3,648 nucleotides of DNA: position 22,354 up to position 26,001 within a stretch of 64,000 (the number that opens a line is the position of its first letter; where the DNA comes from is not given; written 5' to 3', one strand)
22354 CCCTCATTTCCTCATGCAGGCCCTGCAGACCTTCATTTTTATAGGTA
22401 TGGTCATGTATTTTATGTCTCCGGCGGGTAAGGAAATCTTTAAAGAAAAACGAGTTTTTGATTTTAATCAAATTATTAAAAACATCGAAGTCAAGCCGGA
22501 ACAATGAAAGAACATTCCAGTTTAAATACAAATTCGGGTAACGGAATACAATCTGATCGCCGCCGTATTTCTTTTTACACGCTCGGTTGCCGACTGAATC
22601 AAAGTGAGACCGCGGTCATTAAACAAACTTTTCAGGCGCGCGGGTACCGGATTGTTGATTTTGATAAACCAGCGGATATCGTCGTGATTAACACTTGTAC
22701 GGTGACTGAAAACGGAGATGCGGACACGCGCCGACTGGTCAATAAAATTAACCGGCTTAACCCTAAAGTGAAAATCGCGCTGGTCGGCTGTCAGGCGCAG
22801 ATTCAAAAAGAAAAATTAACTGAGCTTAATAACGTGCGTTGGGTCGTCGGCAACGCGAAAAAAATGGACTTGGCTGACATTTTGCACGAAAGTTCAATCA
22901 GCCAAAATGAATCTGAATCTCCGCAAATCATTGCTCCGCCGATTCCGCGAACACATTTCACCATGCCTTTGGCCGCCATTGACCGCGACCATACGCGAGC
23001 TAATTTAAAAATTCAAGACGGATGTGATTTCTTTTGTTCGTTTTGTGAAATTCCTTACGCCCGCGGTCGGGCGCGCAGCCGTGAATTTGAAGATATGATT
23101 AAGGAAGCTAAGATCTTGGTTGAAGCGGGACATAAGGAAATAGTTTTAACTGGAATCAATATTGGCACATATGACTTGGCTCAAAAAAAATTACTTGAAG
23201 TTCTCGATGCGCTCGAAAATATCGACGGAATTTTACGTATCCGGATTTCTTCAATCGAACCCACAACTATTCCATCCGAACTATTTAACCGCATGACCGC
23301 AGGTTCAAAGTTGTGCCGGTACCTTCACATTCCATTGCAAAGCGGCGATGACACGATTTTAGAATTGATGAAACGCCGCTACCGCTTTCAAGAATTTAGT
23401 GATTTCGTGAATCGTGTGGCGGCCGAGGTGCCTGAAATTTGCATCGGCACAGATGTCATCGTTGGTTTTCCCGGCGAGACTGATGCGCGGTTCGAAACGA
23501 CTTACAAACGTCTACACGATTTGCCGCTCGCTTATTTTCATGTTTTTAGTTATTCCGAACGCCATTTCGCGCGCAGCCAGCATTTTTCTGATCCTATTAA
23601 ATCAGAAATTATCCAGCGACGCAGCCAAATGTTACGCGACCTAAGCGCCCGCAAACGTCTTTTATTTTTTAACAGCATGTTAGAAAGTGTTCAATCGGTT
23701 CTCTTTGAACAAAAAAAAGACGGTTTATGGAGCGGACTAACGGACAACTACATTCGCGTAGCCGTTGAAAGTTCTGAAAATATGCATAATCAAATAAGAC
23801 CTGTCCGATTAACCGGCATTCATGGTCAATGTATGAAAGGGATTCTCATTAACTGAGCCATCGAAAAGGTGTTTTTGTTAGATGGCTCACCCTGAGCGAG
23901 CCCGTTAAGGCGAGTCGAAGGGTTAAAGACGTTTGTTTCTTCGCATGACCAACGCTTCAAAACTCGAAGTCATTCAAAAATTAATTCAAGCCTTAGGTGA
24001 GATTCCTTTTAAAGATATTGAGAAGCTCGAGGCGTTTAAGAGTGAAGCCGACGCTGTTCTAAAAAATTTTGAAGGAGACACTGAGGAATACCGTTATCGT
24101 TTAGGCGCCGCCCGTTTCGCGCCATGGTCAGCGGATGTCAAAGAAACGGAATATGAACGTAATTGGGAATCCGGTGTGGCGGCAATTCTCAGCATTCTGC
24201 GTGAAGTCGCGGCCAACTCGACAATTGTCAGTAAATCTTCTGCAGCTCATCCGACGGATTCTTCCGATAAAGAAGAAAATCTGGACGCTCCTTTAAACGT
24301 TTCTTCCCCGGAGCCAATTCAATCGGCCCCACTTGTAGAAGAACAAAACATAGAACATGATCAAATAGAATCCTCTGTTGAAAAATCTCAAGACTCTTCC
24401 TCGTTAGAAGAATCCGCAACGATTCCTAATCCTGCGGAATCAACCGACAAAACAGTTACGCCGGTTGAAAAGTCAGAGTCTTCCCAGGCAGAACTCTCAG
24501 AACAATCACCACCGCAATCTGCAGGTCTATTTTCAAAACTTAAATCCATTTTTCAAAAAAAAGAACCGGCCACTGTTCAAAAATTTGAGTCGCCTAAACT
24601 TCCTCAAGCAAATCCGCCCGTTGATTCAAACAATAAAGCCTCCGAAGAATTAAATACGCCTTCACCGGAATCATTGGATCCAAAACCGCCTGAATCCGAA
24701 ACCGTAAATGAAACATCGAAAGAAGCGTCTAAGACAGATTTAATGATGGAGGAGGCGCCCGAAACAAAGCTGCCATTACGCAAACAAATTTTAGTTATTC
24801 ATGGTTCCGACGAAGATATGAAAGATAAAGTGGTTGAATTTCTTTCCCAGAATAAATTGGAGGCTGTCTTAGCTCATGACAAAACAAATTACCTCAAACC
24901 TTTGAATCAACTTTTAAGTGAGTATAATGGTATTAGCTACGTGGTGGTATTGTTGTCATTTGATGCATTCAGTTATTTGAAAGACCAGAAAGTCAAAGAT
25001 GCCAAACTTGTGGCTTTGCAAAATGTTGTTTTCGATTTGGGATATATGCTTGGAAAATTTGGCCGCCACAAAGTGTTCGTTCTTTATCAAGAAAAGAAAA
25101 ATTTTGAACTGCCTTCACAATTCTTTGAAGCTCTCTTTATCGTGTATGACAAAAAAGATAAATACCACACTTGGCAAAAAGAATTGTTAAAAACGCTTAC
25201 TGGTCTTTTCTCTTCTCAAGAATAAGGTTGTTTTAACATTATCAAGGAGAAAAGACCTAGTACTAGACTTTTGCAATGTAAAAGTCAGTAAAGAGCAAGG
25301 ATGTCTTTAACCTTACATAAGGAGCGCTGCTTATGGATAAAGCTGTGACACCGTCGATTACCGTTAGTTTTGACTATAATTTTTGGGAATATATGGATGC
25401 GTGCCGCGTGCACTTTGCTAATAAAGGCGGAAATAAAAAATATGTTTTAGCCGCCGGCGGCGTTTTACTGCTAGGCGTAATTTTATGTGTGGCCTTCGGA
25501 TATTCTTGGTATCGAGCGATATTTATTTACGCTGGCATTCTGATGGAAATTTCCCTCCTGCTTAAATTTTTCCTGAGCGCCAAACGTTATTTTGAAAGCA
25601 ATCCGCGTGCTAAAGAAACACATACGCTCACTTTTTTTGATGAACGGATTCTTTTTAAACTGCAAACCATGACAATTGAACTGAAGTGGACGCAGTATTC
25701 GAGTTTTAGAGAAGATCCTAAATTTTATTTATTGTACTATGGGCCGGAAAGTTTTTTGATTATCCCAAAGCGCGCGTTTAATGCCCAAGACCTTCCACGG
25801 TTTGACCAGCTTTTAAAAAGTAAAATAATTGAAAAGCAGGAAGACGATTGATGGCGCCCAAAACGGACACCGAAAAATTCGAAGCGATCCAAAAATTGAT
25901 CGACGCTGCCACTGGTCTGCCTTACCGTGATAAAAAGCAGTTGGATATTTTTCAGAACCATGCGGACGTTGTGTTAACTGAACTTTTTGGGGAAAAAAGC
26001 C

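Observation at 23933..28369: Paired TIR-like (PF10137/COG4271-type) proteins flanking a YcxB-like membrane protein in a translationally coupled operon with secreted and DUF1223 proteins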

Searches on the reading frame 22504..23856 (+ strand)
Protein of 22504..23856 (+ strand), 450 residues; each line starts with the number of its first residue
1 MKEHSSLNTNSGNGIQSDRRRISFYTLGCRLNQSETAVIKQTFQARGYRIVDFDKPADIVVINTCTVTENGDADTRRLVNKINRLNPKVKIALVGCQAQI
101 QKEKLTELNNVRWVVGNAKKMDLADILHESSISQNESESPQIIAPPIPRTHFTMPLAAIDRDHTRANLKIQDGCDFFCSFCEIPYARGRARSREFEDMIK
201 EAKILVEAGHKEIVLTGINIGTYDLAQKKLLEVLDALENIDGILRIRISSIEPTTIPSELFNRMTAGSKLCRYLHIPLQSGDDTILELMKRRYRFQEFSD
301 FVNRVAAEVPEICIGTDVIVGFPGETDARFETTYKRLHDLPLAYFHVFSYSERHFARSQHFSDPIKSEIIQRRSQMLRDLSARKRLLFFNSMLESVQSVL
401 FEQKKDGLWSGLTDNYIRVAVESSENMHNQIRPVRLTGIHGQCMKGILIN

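Call 3: search_protein_families(library=pfam, proteins=[window:22504-23856:+], max_evalue=0.1)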
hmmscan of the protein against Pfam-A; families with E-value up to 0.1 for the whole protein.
window:22504-23856:+ (450 aa): 3 families
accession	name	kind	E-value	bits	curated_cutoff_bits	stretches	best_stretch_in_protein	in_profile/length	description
PF04055.27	Radical_SAM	-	2.9e-24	86.5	29.5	1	169-336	2-165/166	Radical SAM superfamily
PF00919.26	UPF0004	-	1.8e-23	82.8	27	1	22-116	2-98/98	Uncharacterized protein family UPF0004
PF02310.24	B12-binding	-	0.056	13.7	32.1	0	56-116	51-111/121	B12 binding domain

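Call 45: find_related_loci(query=window:22504-23856:+, collection=genome_contigs, flank=10000)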
Query window:22504-23856:+ (450 aa) in genome_contigs; peptide patterns used: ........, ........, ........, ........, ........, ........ (x = any residue, [..] = any of these).
77 stretches matched a pattern; 32 encode a relative of the query (tblastn E <= 1e-3); 32 distinct loci.
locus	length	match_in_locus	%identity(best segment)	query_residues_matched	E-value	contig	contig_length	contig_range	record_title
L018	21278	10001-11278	63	21-448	0e+0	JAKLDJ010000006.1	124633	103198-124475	MAG: Candidatus Omnitrophota bacterium isolate RA.bin107 RA.bin107_6, whole genome shotgun sequence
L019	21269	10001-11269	63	22-448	0e+0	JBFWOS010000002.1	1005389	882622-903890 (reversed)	MAG: Candidatus Omnitrophota bacterium isolate CA_2019_TPBF_141 NODE_29_length_1005389_cov_48.480852_TPBF, whole genome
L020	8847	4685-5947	63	22-446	0e+0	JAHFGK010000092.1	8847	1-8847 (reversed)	MAG: Candidatus Omnitrophota bacterium isolate nzgw313 NODE_13217_length_8848_cov_3.963103, whole genome shotgun sequenc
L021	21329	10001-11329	62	2-448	0e+0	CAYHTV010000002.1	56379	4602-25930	MAG TPA_asm: uncultured Planctomycetales bacterium isolate ERP119705_co15_632 genome assembly, contig: NODE_343_length_5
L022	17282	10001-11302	62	22-446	0e+0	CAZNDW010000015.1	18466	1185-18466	MAG TPA_asm: uncultured Planctomycetales bacterium isolate binchicken_co21_435 genome assembly, contig: NODE_1687_length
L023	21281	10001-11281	62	20-450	0e+0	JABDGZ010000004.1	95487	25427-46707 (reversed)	MAG: Candidatus Omnitrophota bacterium isolate BWOrgControl_Nextera71_MAG1 3300021028.a:Ga0206863_1005, whole genome sho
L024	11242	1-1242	62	33-450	0e+0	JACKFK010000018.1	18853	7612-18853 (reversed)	MAG: Candidatus Omnitrophota bacterium isolate HK-STAS-OMNI-3 HK-STAS-OMNI-3_18, whole genome shotgun sequence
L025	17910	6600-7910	61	10-448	0e+0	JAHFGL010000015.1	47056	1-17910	MAG: Candidatus Omnitrophota bacterium isolate nzgw314 NODE_797_length_47057_cov_4.354312, whole genome shotgun sequence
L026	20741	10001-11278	62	20-449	0e+0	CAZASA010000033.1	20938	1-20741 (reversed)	MAG TPA_asm: uncultured Planctomycetales bacterium isolate binchicken_co241_31 genome assembly, contig: NODE_2392_length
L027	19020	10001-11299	60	13-449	2e-180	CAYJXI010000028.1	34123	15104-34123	MAG TPA_asm: uncultured Planctomycetales bacterium isolate ERP125453_co1_481 genome assembly, contig: NODE_1027_length_3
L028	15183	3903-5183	61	22-447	1e-179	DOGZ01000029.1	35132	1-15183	MAG TPA_asm: Candidatus Omnitrophota bacterium isolate UBA10174 contig_23139, whole genome shotgun sequence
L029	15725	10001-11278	61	22-449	2e-178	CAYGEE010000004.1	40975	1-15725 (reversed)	MAG TPA_asm: uncultured Planctomycetales bacterium isolate ERP113451_co3_410 genome assembly, contig: NODE_588_length_40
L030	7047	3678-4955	61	20-449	1e-179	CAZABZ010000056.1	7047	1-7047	MAG TPA_asm: uncultured Planctomycetales bacterium isolate binchicken_co3_599 genome assembly, contig: NODE_34996_length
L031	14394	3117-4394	60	19-448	2e-177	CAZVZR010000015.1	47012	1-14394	MAG TPA_asm: uncultured Planctomycetales bacterium isolate SRP193066_co2_435 genome assembly, contig: NODE_288_length_47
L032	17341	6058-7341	61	16-449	5e-177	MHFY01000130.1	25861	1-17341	MAG: Omnitrophica WOR_2 bacterium GWA2_47_8 gwa2_scaffold_4789, whole genome shotgun sequence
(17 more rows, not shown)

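Call 108: search_protein_families(library=padloc, proteins=[window:22504-23856:+], max_evalue=0.00001)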
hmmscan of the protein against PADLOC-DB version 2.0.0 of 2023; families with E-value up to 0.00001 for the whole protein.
window:22504-23856:+ (450 aa): 0 families

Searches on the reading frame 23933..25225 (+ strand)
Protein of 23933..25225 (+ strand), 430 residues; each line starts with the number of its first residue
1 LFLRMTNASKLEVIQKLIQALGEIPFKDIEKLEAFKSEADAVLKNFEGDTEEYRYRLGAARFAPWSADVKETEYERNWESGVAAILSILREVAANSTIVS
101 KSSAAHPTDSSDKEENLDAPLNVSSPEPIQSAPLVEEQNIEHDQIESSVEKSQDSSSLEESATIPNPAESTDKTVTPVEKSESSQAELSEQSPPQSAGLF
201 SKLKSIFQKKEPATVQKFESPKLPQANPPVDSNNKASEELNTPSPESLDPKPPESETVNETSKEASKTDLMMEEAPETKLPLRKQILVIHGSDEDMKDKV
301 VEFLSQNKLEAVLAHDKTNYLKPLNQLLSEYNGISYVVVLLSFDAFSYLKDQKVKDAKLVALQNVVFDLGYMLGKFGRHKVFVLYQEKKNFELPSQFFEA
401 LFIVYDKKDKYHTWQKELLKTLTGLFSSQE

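Call 3: search_protein_families(library=pfam, proteins=[window:23933-25225:+], max_evalue=0.1)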
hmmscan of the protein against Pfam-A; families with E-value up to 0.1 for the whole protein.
window:23933-25225:+ (430 aa): 1 family
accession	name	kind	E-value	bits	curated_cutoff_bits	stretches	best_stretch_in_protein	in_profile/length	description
PF10137.14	CAP12-PCTIR_TIR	-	3.1e-17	63.1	24.7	1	285-397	1-109/119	CAP12/Pycsar effector protein, TIR domain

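Call 4: search_protein_families(library=padloc, proteins=[window:23933-25225:+], max_evalue=0.1)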
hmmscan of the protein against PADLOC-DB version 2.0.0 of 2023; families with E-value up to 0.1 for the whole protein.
window:23933-25225:+ (430 aa): 9 families
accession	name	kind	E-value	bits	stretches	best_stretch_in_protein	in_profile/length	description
PDLC05005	PDC-S35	-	2.7e-31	107.3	2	225-423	58-251/264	-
PDLC05007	PDC-S35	-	9.5e-26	89.1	1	256-422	106-265/278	-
PDLC05004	PDC-S35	-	1.4e-23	81.8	1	257-423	94-253/265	-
PDLC05006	PDC-S35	-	6.8e-21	72.7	1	259-422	57-219/231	-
PDLC05003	PDC-S35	-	3.5e-17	60.8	1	256-406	61-214/245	-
PDLC00731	Effector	-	2.4e-08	31.3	1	323-412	197-282/306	TIR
PDLC00729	Effector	-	2.3e-06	25.3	1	293-417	12-133/310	TIR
PDLC02371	PycTIR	-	1.6e-05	22.4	1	323-410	193-264/288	-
PDLC00732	Effector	-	5.6e-05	20.2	1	324-407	194-273/301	TIR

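Call 5: search_protein_families(library=ncbifam, proteins=[window:23933-25225:+], max_evalue=0.1)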
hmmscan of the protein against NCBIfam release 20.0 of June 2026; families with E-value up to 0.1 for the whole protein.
window:23933-25225:+ (430 aa): 2 families
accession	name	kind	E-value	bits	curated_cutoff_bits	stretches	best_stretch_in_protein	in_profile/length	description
NF050172.1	CDNTAsCap12CFB2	equivalog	3.2e-05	23.3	450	1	322-411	43-126/312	CBASS system CD-NTase-associated NAD(+) hydrolase Cap12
NF050171.1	CDNTAsCap12CFB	equivalog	0.015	14.6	450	1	353-412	69-129/305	CBASS system CD-NTase-associated NAD(+) hydrolase Cap12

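Call 8: search_solved_structures(query=window:23933-25225:+, max_evalue=1, show_alignments=2)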
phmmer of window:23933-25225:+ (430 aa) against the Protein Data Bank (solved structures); distinct sequences matched with E-value up to 1: 2.
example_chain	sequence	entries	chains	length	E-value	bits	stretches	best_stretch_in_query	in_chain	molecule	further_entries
9lmq_A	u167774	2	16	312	0.094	15.6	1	332-412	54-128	CD-NTase-associated protein 12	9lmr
6hpn_A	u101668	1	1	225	0.67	12.8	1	340-423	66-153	Antigen, P35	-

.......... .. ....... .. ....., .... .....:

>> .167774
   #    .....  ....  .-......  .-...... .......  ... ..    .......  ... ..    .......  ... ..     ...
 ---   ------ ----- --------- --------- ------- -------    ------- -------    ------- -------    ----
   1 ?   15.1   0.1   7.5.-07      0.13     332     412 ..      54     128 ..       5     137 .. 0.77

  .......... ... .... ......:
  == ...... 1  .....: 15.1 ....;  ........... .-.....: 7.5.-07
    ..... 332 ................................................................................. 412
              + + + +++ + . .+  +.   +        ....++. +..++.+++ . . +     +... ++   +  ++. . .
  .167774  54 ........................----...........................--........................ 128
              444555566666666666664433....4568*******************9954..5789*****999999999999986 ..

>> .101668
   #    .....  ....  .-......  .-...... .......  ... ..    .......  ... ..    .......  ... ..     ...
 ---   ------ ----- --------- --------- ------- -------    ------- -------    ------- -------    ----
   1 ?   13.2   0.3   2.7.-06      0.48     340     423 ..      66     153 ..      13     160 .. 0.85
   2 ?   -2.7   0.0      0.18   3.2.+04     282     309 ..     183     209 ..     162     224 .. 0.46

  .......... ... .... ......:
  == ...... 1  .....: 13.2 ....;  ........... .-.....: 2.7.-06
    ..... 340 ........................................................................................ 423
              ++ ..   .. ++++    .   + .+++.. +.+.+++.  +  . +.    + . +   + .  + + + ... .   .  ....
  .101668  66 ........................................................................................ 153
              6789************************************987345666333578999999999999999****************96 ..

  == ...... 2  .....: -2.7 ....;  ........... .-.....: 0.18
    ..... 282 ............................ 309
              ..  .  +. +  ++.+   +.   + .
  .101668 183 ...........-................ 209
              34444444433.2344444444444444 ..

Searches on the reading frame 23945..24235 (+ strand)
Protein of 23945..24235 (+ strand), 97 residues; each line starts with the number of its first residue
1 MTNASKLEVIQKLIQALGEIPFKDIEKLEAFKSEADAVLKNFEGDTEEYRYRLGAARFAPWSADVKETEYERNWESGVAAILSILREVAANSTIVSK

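Call 58: search_protein_families(library=pfam, proteins=[window:23945-24235:+], max_evalue=10)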
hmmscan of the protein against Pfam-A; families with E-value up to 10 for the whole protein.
seq(97 aa): 0 families

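Call 73: search_protein_families(library=padloc, proteins=[window:23945-24235:+], max_evalue=0.01)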
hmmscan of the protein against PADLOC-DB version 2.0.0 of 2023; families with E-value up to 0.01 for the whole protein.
seq(97 aa): 0 families

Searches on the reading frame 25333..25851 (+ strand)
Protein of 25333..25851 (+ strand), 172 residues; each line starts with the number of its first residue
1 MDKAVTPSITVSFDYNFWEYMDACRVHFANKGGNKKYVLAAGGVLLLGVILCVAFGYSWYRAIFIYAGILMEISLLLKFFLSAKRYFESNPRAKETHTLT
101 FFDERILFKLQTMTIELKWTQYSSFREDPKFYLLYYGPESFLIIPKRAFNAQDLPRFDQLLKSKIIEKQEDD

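Call 3: search_protein_families(library=pfam, proteins=[window:25333-25851:+], max_evalue=0.1)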
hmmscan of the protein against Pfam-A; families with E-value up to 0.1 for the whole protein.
window:25333-25851:+ (172 aa): 2 families
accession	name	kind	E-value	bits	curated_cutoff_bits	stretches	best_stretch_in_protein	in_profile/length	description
PF14317.12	YcxB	-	5.1e-14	52.2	23.3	1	101-161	1-61/61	YcxB-like protein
PF07690.21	MFS_1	-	0.015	14.7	33.4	1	45-133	138-207/347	Major Facilitator Superfamily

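Call 4: search_protein_families(library=padloc, proteins=[window:25333-25851:+], max_evalue=0.1)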
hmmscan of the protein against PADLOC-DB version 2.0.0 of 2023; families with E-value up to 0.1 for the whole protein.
window:25333-25851:+ (172 aa): 0 families

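Call 5: search_protein_families(library=ncbifam, proteins=[window:25333-25851:+], max_evalue=0.1)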
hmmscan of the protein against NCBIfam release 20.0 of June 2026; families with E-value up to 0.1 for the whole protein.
window:25333-25851:+ (172 aa): 1 family
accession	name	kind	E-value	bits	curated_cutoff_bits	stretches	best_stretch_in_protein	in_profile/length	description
NF010022.0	PRK13499.1-2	equivalog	0.057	12.8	369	1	22-68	229-275/338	L-rhamnose/proton symporter RhaT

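Call 96: list_cluster_members(proteins=[P0001, P0010, window:25333-25851:+, window:27087-27617:+, window:27617-28369:+])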
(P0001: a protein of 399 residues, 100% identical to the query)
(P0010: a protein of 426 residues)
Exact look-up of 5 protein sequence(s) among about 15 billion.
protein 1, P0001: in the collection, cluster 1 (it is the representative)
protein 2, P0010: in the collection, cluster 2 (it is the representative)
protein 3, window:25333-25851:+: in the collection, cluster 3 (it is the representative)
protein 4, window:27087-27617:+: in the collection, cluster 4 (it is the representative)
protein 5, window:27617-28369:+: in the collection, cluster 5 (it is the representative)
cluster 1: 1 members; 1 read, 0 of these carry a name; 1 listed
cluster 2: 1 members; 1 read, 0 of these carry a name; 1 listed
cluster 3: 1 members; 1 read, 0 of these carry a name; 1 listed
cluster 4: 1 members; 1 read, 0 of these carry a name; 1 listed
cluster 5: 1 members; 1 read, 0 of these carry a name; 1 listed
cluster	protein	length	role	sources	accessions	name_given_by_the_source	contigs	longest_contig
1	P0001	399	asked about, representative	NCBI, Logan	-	-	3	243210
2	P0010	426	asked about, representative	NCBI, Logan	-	-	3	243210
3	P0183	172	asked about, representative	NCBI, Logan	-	-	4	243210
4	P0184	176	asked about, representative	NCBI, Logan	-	-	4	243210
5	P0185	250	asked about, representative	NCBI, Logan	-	-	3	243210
